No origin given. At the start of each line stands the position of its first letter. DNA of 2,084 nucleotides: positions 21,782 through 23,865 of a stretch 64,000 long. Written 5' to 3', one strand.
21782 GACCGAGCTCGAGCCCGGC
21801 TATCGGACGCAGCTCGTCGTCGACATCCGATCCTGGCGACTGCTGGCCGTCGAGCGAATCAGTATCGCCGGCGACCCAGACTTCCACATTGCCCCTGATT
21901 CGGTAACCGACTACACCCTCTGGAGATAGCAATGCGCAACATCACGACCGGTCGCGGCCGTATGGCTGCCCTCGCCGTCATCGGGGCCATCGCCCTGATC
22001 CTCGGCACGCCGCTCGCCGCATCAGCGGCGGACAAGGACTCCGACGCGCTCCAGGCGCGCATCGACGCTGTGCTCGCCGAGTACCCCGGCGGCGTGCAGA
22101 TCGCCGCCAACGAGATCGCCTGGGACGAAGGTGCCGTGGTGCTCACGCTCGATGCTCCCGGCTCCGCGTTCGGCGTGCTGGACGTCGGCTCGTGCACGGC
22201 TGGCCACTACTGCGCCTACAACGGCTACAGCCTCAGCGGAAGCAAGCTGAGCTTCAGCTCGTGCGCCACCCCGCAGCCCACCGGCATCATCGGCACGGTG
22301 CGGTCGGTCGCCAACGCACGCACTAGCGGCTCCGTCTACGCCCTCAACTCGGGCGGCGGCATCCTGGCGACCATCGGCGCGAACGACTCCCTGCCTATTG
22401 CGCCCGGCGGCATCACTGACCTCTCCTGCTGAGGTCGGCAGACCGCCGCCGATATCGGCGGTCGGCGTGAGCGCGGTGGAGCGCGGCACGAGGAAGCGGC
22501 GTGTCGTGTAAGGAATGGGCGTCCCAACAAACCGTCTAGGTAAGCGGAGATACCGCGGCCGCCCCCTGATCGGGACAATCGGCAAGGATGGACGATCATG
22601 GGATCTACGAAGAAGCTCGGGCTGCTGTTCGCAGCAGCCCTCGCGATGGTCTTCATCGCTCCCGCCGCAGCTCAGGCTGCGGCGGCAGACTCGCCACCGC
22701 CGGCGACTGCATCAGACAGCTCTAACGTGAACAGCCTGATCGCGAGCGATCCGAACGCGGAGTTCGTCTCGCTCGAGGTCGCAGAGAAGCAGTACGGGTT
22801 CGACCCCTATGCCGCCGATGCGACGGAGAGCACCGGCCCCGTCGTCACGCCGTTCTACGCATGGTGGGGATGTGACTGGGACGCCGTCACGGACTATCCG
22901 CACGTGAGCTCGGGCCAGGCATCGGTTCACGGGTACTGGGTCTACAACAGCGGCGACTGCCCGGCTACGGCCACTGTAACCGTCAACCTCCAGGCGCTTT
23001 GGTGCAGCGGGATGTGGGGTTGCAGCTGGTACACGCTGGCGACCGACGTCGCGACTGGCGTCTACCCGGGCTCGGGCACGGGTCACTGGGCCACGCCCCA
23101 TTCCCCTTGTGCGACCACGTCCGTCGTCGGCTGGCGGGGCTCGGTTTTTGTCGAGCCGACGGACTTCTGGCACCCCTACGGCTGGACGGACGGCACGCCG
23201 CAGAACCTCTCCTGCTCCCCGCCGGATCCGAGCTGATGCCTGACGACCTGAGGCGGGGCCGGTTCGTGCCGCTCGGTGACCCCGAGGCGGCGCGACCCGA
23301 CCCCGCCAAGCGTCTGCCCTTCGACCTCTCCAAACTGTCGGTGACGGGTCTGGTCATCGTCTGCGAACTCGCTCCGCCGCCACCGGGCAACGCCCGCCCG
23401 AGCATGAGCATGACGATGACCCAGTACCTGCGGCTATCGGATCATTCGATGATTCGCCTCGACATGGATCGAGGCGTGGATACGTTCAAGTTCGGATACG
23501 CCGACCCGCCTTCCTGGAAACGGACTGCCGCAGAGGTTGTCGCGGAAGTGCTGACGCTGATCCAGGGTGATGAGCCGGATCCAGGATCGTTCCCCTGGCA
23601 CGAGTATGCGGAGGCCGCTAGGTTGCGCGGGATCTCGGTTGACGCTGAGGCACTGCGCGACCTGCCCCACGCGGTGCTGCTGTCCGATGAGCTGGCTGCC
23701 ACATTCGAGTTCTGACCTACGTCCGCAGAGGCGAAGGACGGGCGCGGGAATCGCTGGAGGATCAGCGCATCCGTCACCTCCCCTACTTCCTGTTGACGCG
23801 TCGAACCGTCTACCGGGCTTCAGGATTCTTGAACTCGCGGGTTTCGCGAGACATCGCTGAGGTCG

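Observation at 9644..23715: Lower-GC 14-kb island: ECF-wired secretome with two ABC modules and no recognisable enzymatic cargo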

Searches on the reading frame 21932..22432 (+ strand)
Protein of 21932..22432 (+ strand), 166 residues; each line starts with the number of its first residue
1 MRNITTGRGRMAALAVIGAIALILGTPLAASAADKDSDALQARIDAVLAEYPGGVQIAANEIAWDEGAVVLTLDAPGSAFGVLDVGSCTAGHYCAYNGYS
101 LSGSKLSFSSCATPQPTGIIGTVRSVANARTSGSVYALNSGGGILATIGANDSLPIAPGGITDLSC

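Call 8: search_protein_families(library=pfam, max_evalue=0.01, proteins=[window:21932-22432:+])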
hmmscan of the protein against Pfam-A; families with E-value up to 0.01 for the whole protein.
window:21932-22432:+ (166 aa): 1 family
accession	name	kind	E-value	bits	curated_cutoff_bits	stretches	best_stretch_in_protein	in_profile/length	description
PF03995.18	Inhibitor_I36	-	5.8e-05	23.4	21.1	1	86-132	6-52/69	Peptidase inhibitor family I36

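Call 10: search_protein_families(library=ncbifam, max_evalue=0.01, proteins=[window:21932-22432:+])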
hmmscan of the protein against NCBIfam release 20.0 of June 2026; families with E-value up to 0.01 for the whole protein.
window:21932-22432:+ (166 aa): 0 families

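Call 25: search_solved_structures(query=window:21932-22432:+, max_evalue=1, show_alignments=1)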
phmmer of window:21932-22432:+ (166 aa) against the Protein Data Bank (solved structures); distinct sequences matched with E-value up to 1: 1.
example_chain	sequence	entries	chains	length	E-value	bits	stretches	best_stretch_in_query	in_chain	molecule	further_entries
9l9c_B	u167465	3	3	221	0.52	13.7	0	9-72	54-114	Translation initiation factor 6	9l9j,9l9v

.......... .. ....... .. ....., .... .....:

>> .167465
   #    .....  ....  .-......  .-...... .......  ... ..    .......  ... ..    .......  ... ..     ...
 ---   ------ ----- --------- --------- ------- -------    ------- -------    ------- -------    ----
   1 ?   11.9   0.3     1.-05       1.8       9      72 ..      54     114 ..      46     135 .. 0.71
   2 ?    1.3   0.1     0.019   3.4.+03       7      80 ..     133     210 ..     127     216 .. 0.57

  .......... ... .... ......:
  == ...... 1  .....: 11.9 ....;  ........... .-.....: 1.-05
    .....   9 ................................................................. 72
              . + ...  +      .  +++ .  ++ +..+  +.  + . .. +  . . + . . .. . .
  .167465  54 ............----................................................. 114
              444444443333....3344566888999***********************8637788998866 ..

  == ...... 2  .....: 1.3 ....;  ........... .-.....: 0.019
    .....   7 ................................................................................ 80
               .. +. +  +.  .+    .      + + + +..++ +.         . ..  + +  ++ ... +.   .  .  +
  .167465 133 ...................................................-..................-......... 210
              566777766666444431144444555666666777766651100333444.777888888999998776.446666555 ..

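Call 50: search_protein_families(library=padloc, max_evalue=0.001, proteins=[window:21932-22432:+])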
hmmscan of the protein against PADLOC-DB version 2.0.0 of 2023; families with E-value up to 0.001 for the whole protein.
window:21932-22432:+ (166 aa): 0 families

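Call 65: find_homologous_proteins(query=A6, max_evalue=0.001)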
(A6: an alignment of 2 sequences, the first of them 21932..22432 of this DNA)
Query A6 (2 sequences) (166 aa, profile of the alignment): 75 proteins with E <= 0.001 among 2795 candidates.
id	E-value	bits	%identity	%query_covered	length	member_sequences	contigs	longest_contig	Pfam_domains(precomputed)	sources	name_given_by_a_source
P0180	3.7e-93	328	100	100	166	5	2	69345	-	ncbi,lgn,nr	ncbi:MAG: hypothetical protein EAS51_12550 [Microbacteriaceae bacterium]|nr:MAG: hypothetical protei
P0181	4.7e-85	302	57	89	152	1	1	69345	-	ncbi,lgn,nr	ncbi:MAG: hypothetical protein EAS51_12485 [Microbacteriaceae bacterium]|nr:MAG: hypothetical protei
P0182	8.5e-77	275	84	98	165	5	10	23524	-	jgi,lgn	-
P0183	3.0e-66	241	58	97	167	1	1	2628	PF03995.19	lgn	-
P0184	8.0e-62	226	57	85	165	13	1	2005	PF03995.19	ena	-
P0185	4.4e-61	224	56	79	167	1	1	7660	PF03995.19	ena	-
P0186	1.5e-60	222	55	84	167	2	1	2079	PF03995.19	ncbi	-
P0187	1.2e-58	216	51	78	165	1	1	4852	-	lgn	-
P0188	8.2e-58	213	56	95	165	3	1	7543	PF03995.19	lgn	-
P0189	3.5e-56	208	60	100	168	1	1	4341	-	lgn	-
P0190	1.8e-55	206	55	85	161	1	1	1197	-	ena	-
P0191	2.8e-55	205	61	95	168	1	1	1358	-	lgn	-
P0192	3.6e-54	201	54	95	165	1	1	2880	-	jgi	-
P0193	3.9e-54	201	56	94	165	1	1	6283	PF03995.19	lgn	-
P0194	4.2e-54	201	57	86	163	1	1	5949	-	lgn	-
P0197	5.7e-53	197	55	85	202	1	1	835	PF01915.28,PF03995.19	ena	-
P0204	2.3e-47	179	53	90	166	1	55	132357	-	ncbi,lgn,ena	-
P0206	4.1e-46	175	54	92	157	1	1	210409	PF03995.19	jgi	jgi:hypothetical protein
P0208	2.4e-45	173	47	94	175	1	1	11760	PF03995.19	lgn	-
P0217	8.4e-41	158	44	81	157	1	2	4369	PF03995.19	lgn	-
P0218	1.7e-39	154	47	95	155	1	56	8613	PF03995.19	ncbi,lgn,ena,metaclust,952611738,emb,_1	metaclust:\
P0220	4.5e-38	149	44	84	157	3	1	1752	PF03995.19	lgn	-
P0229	8.0e-33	132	60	54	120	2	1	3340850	PF03995.19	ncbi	ncbi:peptidase inhibitor family I36 protein [Microbacterium aurum]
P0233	5.4e-31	126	52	64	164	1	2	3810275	-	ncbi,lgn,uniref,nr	ncbi:peptidase inhibitor family I36 protein [Agromyces soli]|uniref:Peptidase inhibitor family I36 p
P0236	2.0e-29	121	44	82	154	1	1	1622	PF03995.19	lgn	-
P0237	3.6e-29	120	47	95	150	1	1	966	PF03995.19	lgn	-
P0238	1.4e-28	118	41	96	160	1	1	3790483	PF03995.19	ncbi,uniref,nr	ncbi:hypothetical protein ET475_10825 [Microbacterium protaetiae]|uniref:Uncharacterized protein n=1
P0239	3.7e-28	117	41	96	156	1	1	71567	PF03995.19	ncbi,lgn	-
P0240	5.7e-28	116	40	95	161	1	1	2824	PF03995.19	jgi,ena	-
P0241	1.7e-27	115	47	66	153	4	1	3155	PF03995.19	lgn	-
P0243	2.8e-26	111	51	69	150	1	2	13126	PF03995.19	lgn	-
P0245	1.6e-23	102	41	76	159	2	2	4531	PF03995.19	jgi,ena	-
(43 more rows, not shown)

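Call 66: find_encoding_contigs(protein=P0233, flank=8000, max_places=2)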
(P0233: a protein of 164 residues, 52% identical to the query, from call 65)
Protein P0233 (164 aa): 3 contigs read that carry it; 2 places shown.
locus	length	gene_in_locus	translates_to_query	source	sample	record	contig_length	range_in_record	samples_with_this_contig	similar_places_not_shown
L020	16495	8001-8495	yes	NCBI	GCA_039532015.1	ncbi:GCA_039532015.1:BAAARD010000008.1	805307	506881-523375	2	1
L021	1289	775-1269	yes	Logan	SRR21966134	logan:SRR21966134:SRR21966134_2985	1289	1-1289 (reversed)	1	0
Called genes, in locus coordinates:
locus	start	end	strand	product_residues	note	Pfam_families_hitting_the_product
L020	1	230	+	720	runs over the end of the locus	PF13245:AAA_19 (faint), PF00580:UvrD-helicase (faint), PF01443:Viral_helicase1 (faint)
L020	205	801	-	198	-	PF00440:TetR_N, PF17926:TetR_C_21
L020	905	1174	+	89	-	PF27539:Y2318_C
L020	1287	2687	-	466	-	PF00324:AA_permease, PF13520:AA_permease_2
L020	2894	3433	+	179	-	PF27111:Rv1352 (weak)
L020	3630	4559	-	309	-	PF00126:HTH_1, PF03466:LysR_substrate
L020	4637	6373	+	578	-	PF00890:FAD_binding_2, PF01266:DAO (weak), PF01494:FAD_binding_3 (weak), PF03486:HI0933_like (faint), PF07992:Pyr_redox_2 (faint), PF02910:Succ_DH_flav_C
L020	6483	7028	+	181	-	PF04542:Sigma70_r2, PF08281:Sigma70_r4_2, PF04545:Sigma70_r4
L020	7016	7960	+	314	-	-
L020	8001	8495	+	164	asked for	-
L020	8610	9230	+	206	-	PF00574:CLP_protease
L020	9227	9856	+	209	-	PF00574:CLP_protease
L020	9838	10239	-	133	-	PF13560:HTH_31, PF01381:HTH_3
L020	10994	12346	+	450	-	PF00704:Glyco_hydro_18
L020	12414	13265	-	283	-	PF13489:Methyltransf_23, PF13847:Methyltransf_31, PF08241:Methyltransf_11, PF08242:Methyltransf_12, PF13649:Methyltransf_25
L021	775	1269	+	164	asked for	-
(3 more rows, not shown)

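Call 67: find_encoding_contigs(protein=P0238, flank=8000, max_places=2)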
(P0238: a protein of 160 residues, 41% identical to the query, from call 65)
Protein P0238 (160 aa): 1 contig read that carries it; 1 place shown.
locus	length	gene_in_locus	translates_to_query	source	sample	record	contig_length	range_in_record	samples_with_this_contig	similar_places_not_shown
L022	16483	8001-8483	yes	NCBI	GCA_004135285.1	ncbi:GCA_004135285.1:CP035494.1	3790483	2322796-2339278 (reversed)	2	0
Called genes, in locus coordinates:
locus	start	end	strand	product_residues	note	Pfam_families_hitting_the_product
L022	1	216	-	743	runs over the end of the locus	PF02776:TPP_enzyme_N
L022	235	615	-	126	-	PF13396:PLDc_N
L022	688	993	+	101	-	-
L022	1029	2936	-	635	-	PF00005:ABC_tran, PF13304:AAA_21 (faint), PF12704:MacB_PCD, PF02687:FtsX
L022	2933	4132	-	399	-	-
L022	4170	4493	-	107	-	-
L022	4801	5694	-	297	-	-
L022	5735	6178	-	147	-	-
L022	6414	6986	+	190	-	PF04542:Sigma70_r2, PF08281:Sigma70_r4_2, PF04545:Sigma70_r4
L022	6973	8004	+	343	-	-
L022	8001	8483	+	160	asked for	PF03995:Inhibitor_I36 (weak)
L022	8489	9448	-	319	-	PF01040:UbiA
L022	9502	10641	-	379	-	PF00501:AMP-binding, PF13193:AMP-binding_C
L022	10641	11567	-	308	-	PF00378:ECH_1, PF16113:ECH_2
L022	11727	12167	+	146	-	-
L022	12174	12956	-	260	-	PF00296:Bac_luciferase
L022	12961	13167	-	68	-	-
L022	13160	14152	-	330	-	PF22564:HAAS (weak)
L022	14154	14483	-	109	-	PF03551:PadR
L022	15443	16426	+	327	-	PF18374:Enolase_like_N, PF13378:MR_MLE_C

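Call 68: find_encoding_contigs(protein=P0204, flank=8000, max_places=2)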
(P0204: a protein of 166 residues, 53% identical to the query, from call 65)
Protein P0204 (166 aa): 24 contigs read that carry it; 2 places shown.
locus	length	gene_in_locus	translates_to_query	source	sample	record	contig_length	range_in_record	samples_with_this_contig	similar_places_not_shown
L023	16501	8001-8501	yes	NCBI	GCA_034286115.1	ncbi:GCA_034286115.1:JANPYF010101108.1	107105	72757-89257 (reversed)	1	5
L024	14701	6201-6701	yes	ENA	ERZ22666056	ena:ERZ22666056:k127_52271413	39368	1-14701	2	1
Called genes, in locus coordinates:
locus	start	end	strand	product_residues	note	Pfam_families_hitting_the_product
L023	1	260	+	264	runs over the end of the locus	PF00378:ECH_1, PF16113:ECH_2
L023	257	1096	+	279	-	PF00106:adh_short, PF08659:KR (weak), PF13561:adh_short_C2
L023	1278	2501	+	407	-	PF13784:Fic_N (weak), PF02661:Fic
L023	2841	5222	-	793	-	-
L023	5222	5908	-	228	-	PF00005:ABC_tran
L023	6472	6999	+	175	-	PF04542:Sigma70_r2 (weak), PF08281:Sigma70_r4_2, PF04545:Sigma70_r4 (weak)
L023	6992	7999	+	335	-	-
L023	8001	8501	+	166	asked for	-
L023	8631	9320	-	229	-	PF08348:PAS_6, PF13309:HTH_22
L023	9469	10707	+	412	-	PF00083:Sugar_tr, PF07690:MFS_1, PF12832:MFS_1_like (faint), PF00083:Sugar_tr, PF07690:MFS_1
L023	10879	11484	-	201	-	PF01081:Aldolase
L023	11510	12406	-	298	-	PF00294:PfkB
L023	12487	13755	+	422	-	PF01168:Ala_racemase_N (weak), PF14031:D-ser_dehydrat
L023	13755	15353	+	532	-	PF07969:Amidohydro_3, PF01979:Amidohydro_1 (faint)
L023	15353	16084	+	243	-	PF09339:HTH_IclR, PF12802:MarR_2 (weak), PF25213:HVO_A0261_N (weak), PF01614:IclR_C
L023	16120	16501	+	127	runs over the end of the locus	PF01042:Ribonuc_L-PSP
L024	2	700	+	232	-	?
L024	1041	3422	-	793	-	-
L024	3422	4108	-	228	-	PF00005:ABC_tran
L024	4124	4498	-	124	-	-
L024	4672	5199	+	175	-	PF04542:Sigma70_r2 (weak), PF08281:Sigma70_r4_2, PF04545:Sigma70_r4 (weak)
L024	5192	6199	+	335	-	-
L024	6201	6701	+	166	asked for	-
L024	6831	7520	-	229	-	PF08348:PAS_6, PF13309:HTH_22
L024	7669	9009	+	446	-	PF00083:Sugar_tr, PF07690:MFS_1, PF12832:MFS_1_like (faint), PF00083:Sugar_tr, PF07690:MFS_1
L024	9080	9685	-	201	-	PF01081:Aldolase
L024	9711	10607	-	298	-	PF00294:PfkB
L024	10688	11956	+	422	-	PF01168:Ala_racemase_N (weak), PF14031:D-ser_dehydrat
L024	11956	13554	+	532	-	PF07969:Amidohydro_3, PF01979:Amidohydro_1 (faint)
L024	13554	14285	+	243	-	PF09339:HTH_IclR, PF12802:MarR_2 (weak), PF25213:HVO_A0261_N (weak), PF01614:IclR_C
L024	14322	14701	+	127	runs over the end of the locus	PF01042:Ribonuc_L-PSP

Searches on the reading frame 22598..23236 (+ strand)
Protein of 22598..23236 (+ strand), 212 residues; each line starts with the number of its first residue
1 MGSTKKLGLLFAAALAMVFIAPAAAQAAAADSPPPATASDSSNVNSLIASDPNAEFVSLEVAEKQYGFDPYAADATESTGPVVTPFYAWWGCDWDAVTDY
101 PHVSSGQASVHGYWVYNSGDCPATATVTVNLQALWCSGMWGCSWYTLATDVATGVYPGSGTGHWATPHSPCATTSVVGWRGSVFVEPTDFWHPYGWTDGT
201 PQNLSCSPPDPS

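Call 8: search_protein_families(library=pfam, max_evalue=0.01, proteins=[window:22598-23236:+])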
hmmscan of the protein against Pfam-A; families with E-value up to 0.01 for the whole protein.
window:22598-23236:+ (212 aa): 0 families

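Call 10: search_protein_families(library=ncbifam, max_evalue=0.01, proteins=[window:22598-23236:+])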
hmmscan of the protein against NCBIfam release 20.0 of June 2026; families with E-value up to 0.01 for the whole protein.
window:22598-23236:+ (212 aa): 0 families

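Call 50: search_protein_families(library=padloc, max_evalue=0.001, proteins=[window:22598-23236:+])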
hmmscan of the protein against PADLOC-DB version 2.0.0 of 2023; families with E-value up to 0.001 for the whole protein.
window:22598-23236:+ (212 aa): 0 families

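Call 51: search_protein_families(library=phrogs, max_evalue=0.001, proteins=[window:22598-23236:+])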
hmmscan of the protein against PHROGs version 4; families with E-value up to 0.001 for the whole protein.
window:22598-23236:+ (212 aa): 0 families

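Call 82: search_solved_structures(query=window:22598-23236:+, max_evalue=1)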
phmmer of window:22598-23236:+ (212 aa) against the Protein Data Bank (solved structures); distinct sequences matched with E-value up to 1: 1.
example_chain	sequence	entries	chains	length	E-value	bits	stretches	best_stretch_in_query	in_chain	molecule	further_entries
9g6k_Lu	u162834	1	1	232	0.62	12.8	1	24-58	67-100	mL164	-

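Call 84: search_protein_families(library=pfam, max_evalue=5, proteins=[window:22598-23236:+])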
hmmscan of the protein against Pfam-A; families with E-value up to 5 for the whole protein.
window:22598-23236:+ (212 aa): 1 family
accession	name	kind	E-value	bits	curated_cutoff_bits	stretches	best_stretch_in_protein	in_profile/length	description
PF13539.11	Peptidase_M15_4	-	0.16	13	25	1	78-104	43-69/70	D-alanyl-D-alanine carboxypeptidase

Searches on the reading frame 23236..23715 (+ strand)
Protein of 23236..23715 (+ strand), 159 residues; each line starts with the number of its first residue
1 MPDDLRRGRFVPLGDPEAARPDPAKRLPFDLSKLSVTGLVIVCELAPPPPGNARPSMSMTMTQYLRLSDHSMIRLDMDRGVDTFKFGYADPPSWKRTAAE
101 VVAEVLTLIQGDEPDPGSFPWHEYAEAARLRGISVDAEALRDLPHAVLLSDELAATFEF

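Call 51: search_protein_families(library=phrogs, max_evalue=0.001, proteins=[window:23236-23715:+])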
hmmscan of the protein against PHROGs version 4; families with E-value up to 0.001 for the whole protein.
window:23236-23715:+ (159 aa): 0 families

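Call 84: search_protein_families(library=pfam, max_evalue=5, proteins=[window:23236-23715:+])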
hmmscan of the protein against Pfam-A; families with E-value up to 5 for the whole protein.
window:23236-23715:+ (159 aa): 0 families
